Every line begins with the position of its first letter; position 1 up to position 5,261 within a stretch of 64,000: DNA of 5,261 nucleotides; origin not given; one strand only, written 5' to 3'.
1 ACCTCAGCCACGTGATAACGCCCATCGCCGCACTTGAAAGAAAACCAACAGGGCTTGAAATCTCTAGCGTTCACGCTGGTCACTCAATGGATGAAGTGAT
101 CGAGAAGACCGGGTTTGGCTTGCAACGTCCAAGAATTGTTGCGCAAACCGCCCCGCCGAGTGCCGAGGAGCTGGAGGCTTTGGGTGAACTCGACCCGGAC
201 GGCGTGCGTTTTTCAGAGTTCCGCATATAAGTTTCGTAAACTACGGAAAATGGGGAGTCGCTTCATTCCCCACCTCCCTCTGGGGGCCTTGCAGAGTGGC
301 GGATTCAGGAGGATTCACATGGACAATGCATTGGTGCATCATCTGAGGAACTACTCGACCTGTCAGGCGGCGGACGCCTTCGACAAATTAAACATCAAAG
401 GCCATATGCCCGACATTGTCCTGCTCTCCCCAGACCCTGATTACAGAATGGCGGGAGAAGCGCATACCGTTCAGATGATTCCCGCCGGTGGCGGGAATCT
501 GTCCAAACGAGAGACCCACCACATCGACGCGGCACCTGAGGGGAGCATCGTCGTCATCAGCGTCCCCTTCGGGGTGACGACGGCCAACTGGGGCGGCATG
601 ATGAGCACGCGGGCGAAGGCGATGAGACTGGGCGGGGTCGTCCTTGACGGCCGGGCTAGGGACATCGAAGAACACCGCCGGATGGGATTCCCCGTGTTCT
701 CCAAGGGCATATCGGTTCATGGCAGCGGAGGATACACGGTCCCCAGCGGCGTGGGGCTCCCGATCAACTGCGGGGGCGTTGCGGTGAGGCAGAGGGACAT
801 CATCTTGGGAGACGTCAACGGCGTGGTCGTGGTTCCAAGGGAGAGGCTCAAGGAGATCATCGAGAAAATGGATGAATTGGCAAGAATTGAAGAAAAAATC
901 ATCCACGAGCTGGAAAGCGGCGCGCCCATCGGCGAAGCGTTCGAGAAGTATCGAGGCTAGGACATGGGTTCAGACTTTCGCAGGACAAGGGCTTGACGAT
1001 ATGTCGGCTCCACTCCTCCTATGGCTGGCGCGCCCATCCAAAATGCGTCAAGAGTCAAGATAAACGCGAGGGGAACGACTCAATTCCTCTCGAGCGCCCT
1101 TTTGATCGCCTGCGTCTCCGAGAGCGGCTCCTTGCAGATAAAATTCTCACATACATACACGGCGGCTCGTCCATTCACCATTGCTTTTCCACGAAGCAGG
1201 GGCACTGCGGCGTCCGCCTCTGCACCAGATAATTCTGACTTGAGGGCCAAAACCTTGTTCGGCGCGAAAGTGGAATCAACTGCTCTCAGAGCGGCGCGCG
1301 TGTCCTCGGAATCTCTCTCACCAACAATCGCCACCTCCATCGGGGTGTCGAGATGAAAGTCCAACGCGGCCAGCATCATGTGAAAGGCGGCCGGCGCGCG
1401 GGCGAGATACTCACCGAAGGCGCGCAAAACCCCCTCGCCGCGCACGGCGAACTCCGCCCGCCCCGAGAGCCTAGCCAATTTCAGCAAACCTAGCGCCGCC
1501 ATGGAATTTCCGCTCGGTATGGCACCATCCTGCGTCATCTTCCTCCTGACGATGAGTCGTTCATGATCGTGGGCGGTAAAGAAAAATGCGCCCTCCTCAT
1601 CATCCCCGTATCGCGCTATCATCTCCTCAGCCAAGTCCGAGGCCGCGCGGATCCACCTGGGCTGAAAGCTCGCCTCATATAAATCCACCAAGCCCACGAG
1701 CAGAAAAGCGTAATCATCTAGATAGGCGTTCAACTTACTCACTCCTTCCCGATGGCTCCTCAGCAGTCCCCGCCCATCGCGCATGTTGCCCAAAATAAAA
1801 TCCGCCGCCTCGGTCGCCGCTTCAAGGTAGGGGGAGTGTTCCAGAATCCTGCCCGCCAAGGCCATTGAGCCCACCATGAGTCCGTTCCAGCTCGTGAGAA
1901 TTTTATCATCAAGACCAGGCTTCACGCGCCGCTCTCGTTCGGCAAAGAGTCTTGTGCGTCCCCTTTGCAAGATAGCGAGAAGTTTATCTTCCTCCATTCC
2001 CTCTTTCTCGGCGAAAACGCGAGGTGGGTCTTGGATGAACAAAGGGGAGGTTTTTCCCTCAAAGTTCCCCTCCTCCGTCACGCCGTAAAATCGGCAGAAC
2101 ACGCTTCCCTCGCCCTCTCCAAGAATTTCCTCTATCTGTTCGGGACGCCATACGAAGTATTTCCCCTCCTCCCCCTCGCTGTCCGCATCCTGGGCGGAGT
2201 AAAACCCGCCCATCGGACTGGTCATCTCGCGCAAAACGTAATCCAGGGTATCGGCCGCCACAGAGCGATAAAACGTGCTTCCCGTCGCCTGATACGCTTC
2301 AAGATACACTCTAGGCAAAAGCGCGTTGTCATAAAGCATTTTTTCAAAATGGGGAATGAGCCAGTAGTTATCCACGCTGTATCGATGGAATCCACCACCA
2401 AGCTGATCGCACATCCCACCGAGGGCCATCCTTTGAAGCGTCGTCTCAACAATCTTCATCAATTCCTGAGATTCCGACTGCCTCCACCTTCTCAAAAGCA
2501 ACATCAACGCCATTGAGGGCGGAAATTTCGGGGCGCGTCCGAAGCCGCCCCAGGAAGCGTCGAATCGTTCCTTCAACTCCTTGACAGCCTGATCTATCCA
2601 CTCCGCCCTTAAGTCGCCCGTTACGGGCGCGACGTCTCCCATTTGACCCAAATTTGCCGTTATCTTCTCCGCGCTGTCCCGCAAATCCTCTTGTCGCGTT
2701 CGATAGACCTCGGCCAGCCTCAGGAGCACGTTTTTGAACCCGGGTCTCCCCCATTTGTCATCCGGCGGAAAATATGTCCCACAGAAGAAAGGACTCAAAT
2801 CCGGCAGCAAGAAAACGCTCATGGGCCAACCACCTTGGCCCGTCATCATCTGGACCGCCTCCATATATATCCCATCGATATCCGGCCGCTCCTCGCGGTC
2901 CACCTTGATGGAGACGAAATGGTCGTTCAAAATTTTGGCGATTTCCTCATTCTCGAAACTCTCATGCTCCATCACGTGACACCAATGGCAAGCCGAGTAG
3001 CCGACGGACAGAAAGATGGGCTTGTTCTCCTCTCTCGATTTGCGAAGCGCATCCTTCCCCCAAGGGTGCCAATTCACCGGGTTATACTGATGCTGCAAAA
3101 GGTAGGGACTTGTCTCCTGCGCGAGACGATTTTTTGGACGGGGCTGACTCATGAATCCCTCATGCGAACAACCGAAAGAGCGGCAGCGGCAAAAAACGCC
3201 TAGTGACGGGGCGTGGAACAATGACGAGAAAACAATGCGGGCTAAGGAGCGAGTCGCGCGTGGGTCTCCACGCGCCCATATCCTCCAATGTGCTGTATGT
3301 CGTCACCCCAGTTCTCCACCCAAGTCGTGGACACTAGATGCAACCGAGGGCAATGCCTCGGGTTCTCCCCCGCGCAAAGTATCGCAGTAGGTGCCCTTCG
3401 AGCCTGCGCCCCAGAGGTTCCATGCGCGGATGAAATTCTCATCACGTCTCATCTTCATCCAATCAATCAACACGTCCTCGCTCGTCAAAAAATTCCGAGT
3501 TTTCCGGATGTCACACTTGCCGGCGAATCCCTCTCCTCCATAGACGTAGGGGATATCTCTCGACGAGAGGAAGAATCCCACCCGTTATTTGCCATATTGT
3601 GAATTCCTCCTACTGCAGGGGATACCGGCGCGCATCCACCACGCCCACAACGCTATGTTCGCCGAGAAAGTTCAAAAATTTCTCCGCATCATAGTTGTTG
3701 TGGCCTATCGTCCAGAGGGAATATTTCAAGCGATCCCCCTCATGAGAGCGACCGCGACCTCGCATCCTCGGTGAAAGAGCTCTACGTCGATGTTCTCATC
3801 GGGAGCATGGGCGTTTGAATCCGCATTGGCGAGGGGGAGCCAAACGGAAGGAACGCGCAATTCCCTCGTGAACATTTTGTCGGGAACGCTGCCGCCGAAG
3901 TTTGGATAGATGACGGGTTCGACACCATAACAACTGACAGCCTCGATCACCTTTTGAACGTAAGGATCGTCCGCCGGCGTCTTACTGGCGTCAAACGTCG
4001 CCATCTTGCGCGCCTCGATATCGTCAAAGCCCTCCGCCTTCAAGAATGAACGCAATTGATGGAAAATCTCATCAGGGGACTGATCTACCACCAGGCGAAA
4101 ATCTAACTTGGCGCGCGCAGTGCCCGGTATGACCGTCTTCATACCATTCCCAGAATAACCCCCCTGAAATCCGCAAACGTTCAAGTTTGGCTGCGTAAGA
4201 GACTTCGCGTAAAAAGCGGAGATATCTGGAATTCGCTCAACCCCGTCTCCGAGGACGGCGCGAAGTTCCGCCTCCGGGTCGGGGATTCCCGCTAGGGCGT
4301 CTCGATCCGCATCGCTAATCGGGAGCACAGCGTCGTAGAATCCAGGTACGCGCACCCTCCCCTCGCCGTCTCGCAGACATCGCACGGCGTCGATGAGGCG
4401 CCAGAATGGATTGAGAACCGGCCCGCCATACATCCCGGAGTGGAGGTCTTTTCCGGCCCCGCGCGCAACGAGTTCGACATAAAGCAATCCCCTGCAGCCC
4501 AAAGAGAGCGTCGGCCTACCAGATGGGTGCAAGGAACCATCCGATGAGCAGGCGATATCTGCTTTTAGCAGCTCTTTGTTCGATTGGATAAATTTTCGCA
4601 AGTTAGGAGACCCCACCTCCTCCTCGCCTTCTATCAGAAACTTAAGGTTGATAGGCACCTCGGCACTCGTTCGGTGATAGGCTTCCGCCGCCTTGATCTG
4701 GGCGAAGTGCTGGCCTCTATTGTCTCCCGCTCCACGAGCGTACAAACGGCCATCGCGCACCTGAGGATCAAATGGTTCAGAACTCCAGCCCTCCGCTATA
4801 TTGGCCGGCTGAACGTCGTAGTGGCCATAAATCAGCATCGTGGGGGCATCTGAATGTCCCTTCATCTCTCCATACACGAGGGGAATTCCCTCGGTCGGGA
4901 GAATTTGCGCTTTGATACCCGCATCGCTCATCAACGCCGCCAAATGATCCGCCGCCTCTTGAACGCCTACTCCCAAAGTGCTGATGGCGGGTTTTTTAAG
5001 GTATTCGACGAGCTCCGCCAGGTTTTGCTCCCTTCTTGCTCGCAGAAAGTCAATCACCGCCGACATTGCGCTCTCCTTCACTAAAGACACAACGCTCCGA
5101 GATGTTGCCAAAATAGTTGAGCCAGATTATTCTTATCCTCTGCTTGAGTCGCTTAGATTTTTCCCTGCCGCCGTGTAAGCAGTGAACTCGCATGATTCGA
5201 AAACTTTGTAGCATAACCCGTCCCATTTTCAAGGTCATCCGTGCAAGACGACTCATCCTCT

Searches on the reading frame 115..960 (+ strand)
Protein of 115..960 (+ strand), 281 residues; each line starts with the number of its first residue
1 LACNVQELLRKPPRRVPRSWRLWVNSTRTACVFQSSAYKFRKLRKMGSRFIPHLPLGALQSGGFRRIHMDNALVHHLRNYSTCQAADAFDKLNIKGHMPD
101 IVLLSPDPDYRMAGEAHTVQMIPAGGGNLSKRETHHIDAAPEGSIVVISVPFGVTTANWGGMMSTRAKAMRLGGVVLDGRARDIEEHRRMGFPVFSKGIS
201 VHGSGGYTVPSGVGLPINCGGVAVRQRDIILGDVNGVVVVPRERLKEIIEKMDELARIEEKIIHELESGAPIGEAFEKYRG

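Call 23: search_protein_families(library=pfam, proteins=[window:115-960:+], max_evalue=0.00001)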
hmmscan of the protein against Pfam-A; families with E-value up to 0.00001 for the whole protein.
window:115-960:+ (281 aa): 1 family
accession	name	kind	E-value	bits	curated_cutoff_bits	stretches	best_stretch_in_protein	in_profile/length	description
PF03737.21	RraA-like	-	1.2e-30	107.2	24.5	1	82-239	1-152/152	Aldolase/RraA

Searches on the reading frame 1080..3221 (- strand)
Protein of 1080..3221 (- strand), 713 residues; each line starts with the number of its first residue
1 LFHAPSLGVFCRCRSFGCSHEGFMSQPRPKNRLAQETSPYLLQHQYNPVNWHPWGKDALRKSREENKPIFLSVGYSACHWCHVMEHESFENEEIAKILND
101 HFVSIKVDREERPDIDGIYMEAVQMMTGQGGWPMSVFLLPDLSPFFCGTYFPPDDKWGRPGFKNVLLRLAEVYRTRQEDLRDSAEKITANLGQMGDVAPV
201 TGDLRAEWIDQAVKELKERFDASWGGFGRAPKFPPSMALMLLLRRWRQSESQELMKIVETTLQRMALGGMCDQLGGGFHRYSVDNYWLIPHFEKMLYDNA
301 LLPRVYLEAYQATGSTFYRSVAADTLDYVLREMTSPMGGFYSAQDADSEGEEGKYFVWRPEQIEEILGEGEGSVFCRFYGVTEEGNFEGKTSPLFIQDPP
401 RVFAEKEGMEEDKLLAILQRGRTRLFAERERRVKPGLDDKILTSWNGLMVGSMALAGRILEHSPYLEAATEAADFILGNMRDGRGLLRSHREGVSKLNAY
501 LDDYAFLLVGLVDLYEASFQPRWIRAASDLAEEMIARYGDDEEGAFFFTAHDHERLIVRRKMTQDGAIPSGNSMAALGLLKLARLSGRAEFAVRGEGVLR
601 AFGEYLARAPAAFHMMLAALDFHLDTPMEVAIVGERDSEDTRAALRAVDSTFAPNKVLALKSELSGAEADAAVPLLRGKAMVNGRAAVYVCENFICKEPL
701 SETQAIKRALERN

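Call 23: search_protein_families(library=pfam, proteins=[window:1080-3221:-], max_evalue=0.00001)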
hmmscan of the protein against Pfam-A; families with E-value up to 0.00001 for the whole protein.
window:1080-3221:- (713 aa): 2 families
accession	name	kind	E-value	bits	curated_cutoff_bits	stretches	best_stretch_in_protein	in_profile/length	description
PF03190.21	Thioredox_DsbH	-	2.2e-77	259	27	1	30-191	1-162/163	Protein of unknown function, DUF255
PF13899.12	Thioredoxin_7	-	6e-09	36.3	27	1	51-115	2-67/83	Thioredoxin-like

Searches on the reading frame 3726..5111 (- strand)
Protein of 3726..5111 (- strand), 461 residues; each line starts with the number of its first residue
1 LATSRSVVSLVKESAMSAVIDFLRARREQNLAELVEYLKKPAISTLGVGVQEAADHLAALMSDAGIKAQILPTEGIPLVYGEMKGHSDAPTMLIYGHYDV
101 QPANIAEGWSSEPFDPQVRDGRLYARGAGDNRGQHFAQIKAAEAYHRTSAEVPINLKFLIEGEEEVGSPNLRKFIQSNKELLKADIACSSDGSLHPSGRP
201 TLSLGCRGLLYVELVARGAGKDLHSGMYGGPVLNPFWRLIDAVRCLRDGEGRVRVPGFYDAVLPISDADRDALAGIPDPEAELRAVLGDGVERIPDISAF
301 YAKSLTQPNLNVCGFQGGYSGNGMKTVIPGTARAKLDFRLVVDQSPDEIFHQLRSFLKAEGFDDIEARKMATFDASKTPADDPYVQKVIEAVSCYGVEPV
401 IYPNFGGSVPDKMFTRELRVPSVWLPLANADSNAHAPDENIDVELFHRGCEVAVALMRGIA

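Call 23: search_protein_families(library=pfam, proteins=[window:3726-5111:-], max_evalue=0.00001)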
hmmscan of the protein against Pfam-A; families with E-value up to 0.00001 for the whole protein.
window:3726-5111:- (461 aa): 2 families
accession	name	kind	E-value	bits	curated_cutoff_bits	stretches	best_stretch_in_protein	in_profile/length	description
PF01546.33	Peptidase_M20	-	2e-26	93.6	24.6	1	93-457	1-204/206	Peptidase family M20/M25/M40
PF07687.19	M20_dimer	-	3.1e-14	53.3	21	1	207-361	4-103/107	Peptidase dimerisation domain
